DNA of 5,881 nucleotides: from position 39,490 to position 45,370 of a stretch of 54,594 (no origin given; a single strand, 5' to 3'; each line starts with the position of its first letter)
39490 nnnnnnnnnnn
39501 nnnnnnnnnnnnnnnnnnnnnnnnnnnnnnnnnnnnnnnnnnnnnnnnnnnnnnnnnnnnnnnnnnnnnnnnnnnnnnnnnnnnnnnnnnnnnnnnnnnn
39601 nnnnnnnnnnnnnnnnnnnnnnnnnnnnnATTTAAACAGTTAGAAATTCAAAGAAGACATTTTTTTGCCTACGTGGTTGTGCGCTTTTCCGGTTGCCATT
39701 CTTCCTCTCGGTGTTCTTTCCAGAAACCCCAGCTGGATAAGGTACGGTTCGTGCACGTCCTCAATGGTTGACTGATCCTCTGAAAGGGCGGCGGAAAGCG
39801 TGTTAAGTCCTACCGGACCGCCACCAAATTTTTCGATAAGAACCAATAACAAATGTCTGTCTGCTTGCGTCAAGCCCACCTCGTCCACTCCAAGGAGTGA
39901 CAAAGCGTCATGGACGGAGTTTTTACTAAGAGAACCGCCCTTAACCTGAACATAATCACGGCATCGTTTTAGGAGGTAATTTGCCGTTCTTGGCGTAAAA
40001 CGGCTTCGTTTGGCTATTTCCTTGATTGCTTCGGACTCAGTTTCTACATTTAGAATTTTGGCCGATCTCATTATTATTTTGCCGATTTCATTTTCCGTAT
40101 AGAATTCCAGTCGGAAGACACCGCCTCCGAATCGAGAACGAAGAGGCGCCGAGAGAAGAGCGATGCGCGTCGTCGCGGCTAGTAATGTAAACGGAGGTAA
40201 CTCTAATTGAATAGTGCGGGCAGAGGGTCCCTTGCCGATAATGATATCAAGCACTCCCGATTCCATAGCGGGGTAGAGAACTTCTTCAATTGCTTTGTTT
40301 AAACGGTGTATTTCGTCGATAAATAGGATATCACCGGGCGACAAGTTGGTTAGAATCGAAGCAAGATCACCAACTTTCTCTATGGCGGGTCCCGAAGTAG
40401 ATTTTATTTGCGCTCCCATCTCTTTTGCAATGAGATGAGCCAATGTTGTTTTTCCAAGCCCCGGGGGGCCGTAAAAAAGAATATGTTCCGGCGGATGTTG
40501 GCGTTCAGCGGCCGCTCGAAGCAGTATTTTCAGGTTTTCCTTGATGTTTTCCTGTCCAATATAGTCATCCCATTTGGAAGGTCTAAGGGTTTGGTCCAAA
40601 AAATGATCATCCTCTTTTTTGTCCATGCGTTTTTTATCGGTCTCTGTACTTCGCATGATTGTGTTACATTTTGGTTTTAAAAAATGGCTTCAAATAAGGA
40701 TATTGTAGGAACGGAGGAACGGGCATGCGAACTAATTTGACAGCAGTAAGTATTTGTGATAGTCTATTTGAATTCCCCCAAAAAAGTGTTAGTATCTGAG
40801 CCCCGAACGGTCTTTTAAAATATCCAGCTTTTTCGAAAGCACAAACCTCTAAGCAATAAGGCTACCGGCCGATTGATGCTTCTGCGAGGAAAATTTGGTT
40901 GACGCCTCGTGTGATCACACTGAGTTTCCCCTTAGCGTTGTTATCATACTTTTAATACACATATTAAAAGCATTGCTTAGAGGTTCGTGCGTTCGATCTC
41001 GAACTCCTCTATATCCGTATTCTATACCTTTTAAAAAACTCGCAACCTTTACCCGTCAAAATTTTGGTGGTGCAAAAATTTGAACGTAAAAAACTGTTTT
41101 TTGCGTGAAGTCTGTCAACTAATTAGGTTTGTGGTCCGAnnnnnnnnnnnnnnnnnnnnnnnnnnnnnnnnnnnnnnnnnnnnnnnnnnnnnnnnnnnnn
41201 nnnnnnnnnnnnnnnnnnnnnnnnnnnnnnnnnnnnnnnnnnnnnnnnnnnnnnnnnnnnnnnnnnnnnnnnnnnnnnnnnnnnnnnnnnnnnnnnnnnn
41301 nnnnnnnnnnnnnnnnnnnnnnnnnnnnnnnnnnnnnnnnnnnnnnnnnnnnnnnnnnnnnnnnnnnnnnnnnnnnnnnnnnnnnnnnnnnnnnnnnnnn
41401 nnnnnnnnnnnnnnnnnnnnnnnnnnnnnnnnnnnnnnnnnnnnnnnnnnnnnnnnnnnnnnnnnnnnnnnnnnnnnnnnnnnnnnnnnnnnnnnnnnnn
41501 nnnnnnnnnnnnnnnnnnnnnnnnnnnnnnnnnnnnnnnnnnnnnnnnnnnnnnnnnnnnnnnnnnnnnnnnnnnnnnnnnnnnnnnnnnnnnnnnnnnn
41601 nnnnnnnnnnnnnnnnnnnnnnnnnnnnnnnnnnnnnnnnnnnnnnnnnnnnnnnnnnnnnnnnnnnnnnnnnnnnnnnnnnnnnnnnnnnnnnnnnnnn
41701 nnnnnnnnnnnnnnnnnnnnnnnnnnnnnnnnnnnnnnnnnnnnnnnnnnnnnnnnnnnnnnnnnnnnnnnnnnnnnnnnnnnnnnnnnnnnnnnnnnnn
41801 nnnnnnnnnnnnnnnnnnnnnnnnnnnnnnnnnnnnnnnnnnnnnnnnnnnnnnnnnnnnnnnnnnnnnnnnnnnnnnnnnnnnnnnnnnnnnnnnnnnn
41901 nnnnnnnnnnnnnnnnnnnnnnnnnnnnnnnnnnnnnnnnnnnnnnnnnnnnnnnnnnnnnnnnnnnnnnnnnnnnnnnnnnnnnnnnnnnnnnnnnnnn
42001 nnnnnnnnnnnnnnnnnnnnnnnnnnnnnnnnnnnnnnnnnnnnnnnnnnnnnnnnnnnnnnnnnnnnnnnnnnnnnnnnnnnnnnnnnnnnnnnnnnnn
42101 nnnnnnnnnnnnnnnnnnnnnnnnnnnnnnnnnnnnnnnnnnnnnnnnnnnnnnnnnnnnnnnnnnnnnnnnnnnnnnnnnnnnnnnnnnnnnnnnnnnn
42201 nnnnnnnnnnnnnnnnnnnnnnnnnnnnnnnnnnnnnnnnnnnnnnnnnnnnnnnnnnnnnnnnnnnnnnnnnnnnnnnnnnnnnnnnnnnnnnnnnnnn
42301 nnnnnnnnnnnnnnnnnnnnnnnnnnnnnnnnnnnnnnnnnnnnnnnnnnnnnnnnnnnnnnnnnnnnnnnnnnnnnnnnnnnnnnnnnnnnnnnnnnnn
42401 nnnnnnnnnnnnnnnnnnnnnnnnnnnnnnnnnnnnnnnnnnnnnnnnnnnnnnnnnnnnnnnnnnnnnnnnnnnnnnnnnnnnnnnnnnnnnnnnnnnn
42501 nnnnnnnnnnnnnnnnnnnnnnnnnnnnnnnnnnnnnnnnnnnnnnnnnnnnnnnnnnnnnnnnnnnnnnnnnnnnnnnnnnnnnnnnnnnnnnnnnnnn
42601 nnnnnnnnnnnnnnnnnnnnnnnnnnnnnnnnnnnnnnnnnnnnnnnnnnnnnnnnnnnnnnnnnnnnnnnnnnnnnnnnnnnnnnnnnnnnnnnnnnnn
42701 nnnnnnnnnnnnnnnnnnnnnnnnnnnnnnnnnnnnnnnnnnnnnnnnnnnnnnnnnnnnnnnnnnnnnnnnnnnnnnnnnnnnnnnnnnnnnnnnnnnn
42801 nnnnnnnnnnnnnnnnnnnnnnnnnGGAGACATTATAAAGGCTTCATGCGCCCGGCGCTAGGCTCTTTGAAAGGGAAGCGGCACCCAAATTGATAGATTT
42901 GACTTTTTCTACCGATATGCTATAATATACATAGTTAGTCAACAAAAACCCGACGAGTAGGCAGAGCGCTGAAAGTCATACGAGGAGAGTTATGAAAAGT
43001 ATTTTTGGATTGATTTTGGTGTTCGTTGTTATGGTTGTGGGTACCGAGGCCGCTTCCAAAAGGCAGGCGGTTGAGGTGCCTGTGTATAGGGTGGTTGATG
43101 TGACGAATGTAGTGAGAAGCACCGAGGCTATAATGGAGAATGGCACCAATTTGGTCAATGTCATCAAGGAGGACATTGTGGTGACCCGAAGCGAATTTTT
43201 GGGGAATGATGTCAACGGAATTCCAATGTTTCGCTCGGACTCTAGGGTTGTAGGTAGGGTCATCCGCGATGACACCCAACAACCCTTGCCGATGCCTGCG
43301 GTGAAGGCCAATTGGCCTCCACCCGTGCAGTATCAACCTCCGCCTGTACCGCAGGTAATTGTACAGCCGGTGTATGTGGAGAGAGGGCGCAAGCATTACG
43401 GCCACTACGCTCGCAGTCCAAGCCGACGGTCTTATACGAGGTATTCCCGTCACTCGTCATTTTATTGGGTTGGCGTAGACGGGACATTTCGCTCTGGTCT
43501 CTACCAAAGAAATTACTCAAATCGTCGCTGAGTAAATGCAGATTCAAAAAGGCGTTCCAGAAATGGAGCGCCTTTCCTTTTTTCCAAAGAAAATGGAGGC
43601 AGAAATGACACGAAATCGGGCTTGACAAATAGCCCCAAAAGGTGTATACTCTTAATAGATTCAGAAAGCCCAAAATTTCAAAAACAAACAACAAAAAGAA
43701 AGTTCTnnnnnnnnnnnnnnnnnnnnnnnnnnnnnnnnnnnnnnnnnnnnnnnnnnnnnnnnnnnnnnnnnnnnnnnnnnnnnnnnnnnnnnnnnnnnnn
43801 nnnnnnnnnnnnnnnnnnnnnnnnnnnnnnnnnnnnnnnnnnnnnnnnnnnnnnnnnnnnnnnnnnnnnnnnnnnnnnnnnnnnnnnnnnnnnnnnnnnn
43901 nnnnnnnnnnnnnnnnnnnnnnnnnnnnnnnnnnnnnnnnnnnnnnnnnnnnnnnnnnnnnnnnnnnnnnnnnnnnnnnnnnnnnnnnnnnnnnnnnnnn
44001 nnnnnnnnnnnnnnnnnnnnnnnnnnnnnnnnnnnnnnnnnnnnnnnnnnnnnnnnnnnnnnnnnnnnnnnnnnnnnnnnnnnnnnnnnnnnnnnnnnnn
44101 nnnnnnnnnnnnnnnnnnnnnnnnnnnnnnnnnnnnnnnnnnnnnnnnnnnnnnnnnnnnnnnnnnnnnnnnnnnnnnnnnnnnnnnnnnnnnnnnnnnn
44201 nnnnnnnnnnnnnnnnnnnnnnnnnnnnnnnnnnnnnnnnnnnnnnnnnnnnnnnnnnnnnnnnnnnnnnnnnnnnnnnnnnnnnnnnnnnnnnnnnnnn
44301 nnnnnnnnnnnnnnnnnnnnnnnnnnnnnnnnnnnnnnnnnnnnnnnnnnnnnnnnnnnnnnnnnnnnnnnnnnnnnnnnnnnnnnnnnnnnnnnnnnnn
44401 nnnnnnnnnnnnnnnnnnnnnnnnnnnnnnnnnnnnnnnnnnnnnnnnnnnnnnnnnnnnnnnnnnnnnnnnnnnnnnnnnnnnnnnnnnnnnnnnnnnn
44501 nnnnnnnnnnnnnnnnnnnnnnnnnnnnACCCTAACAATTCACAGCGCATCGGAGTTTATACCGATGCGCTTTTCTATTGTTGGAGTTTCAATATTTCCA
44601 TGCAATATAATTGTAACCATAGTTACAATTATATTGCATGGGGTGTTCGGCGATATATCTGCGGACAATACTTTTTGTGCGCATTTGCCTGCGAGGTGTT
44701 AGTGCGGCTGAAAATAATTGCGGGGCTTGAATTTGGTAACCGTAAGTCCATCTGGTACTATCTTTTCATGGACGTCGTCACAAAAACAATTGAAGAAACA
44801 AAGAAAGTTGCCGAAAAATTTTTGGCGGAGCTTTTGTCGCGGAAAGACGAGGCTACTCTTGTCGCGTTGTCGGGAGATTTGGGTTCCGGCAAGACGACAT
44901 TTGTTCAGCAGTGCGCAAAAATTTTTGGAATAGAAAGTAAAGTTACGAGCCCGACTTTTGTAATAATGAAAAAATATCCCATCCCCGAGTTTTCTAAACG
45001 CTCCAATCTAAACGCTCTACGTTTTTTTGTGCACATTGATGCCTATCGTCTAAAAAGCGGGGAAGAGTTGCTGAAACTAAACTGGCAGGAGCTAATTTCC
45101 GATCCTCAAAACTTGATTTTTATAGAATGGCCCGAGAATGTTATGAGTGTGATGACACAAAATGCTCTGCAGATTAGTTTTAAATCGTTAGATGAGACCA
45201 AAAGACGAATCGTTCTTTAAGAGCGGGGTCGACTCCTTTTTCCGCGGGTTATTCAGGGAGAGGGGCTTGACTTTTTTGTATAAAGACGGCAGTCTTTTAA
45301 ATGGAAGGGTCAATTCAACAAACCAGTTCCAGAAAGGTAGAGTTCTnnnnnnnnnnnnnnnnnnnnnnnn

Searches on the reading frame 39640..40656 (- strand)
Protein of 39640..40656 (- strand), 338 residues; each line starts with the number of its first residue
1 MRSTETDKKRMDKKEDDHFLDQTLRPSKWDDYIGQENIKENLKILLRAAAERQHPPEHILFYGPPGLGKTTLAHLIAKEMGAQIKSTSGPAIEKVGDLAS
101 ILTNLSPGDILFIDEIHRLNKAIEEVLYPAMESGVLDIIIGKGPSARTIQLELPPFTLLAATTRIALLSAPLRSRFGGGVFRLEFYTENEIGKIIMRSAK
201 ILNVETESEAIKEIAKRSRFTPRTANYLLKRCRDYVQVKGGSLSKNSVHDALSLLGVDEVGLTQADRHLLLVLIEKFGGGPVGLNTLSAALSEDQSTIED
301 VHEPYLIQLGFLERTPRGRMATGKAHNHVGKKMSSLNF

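Call 65: search_protein_families(library=pfam, proteins=[window:39640-40656:-], max_evalue=0.001)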
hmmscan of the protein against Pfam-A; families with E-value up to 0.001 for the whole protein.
window:39640-40656:- (338 aa): 11 families
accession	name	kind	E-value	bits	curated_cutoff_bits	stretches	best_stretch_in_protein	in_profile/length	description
PF05496.18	RuvB_N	-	1.9e-72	242.6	27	1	24-177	1-154/159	Holliday junction DNA helicase RuvB P-loop domain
PF05491.19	RuvB_C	-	1.4e-24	86.2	24.7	1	259-329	1-71/72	RuvB C-terminal winged helix domain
PF17864.7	AAA_lid_4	-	1.3e-22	79.7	27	1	186-258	1-74/74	RuvB AAA lid domain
PF00004.35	AAA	-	1e-19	71.7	21.2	1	59-177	1-124/131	ATPase family associated with various cellular activities (AAA)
PF07728.20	AAA_5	-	7.7e-09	36.1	22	1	58-176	1-139/139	AAA domain (dynein-related subfamily)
PF06068.19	TIP49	-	9.1e-08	32.1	23.8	1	28-85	21-79/347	TIP49 P-loop domain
PF01078.27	Mg_chelatase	-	1.2e-05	25.2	20.3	0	31-77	4-43/207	Magnesium chelatase, subunit ChlI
PF00910.28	RNA_helicase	-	4.7e-05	24.3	21.5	1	59-125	1-69/105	RNA helicase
PF13191.12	AAA_16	-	0.00015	22.7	32.6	0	34-83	4-51/167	AAA ATPase domain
PF13173.12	AAA_14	-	0.0004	20.8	27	0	59-132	5-87/129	AAA domain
PF07724.20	AAA_2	-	0.00074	20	27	0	106-137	74-105/166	AAA domain (Cdc48 subfamily)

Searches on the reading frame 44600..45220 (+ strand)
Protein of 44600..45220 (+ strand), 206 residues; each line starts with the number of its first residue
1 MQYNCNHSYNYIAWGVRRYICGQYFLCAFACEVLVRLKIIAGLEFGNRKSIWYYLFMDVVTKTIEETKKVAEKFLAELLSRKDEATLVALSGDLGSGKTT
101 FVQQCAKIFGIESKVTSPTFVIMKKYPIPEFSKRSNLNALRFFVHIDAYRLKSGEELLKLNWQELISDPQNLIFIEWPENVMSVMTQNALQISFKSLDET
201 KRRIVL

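Call 6: search_protein_families(library=pfam, proteins=[window:44600-45220:+], max_evalue=0.01)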
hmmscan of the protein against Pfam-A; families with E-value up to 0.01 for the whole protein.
window:44600-45220:+ (206 aa): 5 families
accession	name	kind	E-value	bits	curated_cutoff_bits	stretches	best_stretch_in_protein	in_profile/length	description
PF02367.23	TsaE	-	1.9e-31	109.1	26.6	1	62-203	2-127/128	Threonylcarbamoyl adenosine biosynthesis protein TsaE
PF03215.21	Rad17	-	0.0024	18.3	23.8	1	68-118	29-78/186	Rad17 P-loop domain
PF25199.1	nSTAND_NTPase5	-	0.0029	17.9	34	1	69-106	23-62/145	Novel STAND NTPase 5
PF00931.28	NB-ARC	-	0.0057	16.4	23.5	1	75-107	8-40/248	NB-ARC domain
PF07693.20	KAP_NTPase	-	0.0088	15.8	20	0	73-166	6-76/293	KAP family P-loop domain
